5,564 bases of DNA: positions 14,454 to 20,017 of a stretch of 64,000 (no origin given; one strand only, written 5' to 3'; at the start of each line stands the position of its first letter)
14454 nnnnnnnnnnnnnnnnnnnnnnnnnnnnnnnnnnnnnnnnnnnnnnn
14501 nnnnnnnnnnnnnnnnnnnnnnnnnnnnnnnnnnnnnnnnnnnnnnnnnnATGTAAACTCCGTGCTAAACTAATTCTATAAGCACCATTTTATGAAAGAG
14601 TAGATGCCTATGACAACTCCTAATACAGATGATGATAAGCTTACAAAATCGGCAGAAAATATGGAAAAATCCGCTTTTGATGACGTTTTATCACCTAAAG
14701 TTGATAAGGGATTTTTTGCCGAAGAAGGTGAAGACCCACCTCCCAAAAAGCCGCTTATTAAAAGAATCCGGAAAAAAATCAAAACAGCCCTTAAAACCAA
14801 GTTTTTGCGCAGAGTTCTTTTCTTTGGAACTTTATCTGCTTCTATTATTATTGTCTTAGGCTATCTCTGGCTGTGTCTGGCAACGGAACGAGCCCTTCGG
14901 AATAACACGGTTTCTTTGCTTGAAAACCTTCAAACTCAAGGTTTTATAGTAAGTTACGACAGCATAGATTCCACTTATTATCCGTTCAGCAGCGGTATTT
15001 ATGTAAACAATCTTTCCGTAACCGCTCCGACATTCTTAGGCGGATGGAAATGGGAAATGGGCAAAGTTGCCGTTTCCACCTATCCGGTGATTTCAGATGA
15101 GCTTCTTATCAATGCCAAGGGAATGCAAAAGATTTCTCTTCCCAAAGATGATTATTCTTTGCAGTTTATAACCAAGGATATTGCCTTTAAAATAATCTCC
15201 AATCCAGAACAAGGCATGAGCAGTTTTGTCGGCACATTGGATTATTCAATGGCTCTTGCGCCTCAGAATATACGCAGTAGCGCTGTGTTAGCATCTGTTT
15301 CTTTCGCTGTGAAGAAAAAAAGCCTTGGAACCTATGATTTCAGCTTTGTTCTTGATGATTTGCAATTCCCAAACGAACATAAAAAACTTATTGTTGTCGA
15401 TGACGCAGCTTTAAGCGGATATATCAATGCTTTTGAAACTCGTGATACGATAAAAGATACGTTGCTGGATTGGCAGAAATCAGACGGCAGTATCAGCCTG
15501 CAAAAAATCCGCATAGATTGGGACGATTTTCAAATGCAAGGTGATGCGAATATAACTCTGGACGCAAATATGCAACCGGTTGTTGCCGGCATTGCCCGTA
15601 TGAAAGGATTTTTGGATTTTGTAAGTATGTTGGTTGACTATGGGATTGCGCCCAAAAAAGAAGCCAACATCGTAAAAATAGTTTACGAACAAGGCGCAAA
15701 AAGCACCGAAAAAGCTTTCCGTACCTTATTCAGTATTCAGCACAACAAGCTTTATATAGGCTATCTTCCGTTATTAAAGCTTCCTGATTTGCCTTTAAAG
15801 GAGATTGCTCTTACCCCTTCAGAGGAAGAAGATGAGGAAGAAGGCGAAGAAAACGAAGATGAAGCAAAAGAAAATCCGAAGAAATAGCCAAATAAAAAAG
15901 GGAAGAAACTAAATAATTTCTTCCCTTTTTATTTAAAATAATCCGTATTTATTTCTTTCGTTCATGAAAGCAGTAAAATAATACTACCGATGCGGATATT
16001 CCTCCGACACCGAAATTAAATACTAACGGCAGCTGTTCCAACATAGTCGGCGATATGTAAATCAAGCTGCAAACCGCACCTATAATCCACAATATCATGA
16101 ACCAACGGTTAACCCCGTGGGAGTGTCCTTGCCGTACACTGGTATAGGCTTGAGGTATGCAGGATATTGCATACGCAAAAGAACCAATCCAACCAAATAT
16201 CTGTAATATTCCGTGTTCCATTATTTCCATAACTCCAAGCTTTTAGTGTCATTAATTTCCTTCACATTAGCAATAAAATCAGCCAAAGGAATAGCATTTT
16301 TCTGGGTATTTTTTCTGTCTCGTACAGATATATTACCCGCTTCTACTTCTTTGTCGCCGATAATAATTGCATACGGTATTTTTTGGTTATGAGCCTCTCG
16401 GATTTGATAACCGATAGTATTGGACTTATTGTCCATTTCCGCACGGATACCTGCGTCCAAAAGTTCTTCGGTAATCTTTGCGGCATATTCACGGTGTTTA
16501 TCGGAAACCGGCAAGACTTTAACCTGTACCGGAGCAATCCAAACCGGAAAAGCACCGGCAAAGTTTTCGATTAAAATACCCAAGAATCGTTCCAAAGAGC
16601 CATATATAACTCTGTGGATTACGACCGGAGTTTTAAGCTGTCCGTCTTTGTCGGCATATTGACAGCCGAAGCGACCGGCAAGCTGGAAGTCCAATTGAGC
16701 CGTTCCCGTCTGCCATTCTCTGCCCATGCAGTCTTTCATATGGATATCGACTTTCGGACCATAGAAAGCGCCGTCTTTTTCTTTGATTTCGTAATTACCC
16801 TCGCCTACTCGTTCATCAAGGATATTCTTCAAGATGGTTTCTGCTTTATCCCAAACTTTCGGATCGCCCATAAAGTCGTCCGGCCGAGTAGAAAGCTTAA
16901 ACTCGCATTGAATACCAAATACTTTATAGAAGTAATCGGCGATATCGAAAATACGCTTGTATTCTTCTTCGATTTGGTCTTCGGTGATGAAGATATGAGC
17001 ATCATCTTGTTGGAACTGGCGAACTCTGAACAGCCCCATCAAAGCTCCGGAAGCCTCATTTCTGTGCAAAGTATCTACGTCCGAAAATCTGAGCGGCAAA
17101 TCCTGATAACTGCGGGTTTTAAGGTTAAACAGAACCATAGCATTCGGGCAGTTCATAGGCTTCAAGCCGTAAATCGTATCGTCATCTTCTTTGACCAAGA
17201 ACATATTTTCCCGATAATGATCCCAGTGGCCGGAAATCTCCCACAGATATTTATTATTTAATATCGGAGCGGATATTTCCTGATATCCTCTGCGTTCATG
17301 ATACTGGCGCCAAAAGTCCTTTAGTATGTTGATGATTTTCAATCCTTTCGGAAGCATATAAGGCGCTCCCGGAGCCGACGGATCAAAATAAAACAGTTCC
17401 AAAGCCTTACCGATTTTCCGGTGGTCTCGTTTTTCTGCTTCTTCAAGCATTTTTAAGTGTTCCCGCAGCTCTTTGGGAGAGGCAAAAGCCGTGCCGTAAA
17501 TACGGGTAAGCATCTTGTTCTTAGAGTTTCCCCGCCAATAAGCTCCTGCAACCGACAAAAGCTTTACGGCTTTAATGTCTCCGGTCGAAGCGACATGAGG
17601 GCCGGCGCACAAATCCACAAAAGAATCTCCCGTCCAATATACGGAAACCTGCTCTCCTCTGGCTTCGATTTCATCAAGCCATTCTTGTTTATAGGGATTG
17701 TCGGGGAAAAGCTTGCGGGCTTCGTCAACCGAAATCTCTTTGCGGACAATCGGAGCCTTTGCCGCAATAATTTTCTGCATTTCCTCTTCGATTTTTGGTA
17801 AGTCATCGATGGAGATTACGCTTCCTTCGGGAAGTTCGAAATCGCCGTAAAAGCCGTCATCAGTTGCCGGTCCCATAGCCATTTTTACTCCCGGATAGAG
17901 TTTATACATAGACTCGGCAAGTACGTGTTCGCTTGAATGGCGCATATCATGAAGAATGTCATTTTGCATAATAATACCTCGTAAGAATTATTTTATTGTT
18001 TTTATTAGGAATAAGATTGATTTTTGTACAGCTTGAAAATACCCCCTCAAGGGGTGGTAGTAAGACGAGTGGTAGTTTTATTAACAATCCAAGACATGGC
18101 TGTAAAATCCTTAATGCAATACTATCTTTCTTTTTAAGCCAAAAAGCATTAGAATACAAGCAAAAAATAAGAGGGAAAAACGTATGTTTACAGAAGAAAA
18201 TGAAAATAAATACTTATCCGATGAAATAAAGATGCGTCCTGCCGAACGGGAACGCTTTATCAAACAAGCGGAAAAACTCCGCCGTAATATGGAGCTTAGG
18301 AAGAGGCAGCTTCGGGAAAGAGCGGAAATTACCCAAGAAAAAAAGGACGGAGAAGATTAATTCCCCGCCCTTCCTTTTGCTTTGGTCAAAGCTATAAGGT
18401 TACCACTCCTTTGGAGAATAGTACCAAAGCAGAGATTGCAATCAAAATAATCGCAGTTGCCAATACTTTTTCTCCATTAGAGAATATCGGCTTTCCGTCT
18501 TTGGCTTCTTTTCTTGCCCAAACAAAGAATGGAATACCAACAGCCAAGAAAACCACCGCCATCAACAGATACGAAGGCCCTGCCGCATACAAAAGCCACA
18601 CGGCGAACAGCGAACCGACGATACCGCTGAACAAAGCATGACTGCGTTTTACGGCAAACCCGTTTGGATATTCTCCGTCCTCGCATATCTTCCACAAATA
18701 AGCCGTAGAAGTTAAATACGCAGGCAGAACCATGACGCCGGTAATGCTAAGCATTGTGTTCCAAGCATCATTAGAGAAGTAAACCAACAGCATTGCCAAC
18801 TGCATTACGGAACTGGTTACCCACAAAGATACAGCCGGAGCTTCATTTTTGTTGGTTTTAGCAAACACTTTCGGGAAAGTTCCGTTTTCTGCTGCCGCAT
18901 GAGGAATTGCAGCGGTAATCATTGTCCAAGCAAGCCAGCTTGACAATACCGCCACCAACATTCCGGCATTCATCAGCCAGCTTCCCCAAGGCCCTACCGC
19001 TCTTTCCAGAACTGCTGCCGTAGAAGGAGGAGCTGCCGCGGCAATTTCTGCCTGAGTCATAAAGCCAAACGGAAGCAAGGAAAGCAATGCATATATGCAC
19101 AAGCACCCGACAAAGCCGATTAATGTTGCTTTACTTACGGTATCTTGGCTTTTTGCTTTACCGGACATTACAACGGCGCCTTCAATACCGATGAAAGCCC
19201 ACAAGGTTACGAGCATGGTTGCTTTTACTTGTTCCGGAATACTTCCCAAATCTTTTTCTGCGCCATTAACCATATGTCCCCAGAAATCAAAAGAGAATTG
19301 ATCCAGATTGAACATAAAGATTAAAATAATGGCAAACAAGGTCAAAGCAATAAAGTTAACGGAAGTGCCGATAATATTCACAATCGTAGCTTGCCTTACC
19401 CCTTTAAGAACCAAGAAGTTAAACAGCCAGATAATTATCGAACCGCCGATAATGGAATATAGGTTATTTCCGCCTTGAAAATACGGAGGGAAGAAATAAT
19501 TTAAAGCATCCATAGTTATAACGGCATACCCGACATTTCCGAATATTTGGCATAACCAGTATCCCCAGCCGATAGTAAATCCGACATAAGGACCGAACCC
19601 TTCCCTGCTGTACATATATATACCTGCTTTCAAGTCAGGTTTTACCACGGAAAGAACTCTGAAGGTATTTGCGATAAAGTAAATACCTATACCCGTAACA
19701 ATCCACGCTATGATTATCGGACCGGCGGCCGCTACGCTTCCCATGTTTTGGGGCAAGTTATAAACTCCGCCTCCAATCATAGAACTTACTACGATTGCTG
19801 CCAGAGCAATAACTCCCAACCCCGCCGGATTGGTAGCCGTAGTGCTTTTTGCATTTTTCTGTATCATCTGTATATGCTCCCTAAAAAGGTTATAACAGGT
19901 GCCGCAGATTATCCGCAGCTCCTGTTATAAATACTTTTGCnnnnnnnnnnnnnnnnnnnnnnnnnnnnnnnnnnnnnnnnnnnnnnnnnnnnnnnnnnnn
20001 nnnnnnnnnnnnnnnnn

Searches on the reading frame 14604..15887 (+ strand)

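Call 18: search_protein_families(library=pfam, proteins=[window:14604-15887:+], max_evalue=0.00001)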
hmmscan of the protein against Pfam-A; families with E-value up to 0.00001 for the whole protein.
window:14604-15887:+ (427 aa): 1 family
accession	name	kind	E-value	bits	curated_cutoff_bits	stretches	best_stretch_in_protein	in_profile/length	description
PF09898.14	DUF2125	-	2e-16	60.8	24.2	1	96-394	6-319/319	Uncharacterized protein conserved in bacteria (DUF2125)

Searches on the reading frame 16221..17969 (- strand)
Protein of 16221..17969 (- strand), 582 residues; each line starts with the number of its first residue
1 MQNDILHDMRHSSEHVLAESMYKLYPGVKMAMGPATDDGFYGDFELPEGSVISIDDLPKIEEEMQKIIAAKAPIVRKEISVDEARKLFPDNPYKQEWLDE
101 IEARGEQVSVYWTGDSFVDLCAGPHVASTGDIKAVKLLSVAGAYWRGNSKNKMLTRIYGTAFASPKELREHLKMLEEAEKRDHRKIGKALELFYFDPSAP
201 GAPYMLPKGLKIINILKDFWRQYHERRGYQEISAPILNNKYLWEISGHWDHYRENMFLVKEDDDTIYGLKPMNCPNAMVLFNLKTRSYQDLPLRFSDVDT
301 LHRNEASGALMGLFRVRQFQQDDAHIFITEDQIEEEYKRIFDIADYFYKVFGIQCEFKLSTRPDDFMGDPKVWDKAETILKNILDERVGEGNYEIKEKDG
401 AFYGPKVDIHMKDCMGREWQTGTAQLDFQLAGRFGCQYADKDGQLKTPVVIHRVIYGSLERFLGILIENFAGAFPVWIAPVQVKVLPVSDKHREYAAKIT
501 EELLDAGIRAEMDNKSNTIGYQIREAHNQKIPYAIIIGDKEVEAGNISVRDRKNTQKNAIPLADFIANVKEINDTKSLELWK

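Call 18: search_protein_families(library=pfam, proteins=[window:16221-17969:-], max_evalue=0.00001)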
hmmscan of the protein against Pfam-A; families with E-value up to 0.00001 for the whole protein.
window:16221-17969:- (582 aa): 3 families
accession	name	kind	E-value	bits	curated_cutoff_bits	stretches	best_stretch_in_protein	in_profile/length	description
PF00587.30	tRNA-synt_2b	-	3.1e-43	148.3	29.3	1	257-470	1-179/179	tRNA synthetase class II core domain (G, H, P, S and T)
PF03129.25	HGTP_anticodon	-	5.5e-27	94.2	21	1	482-571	1-93/94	Anticodon binding domain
PF07973.19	tRNA_SAD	-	2e-16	60.1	24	1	108-158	1-44/44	Threonyl and Alanyl tRNA synthetase second additional domain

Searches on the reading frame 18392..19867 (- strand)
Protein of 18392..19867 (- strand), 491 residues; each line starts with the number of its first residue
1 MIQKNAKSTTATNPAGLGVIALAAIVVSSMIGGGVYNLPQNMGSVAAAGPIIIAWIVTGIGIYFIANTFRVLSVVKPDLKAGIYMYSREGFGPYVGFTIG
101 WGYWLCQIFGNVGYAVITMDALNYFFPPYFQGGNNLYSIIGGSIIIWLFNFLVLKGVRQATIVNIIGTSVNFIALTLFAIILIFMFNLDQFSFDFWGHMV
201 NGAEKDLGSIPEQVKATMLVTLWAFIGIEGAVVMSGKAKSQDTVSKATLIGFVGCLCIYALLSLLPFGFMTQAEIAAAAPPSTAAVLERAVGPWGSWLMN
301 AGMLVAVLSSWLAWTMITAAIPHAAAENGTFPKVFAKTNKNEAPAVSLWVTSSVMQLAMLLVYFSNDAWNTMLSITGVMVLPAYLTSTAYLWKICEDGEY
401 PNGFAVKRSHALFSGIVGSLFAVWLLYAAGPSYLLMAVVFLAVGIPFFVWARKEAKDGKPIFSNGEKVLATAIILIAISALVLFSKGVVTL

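Call 18: search_protein_families(library=pfam, proteins=[window:18392-19867:-], max_evalue=0.00001)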
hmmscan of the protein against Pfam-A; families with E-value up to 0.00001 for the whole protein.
window:18392-19867:- (491 aa): 2 families
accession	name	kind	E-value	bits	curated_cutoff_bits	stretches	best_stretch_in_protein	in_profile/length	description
PF13520.12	AA_permease_2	-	7.5e-56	190.3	27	1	17-428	1-400/427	Amino acid permease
PF00324.27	AA_permease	-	8.4e-27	94.4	24.6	1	38-388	16-375/470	Amino acid permease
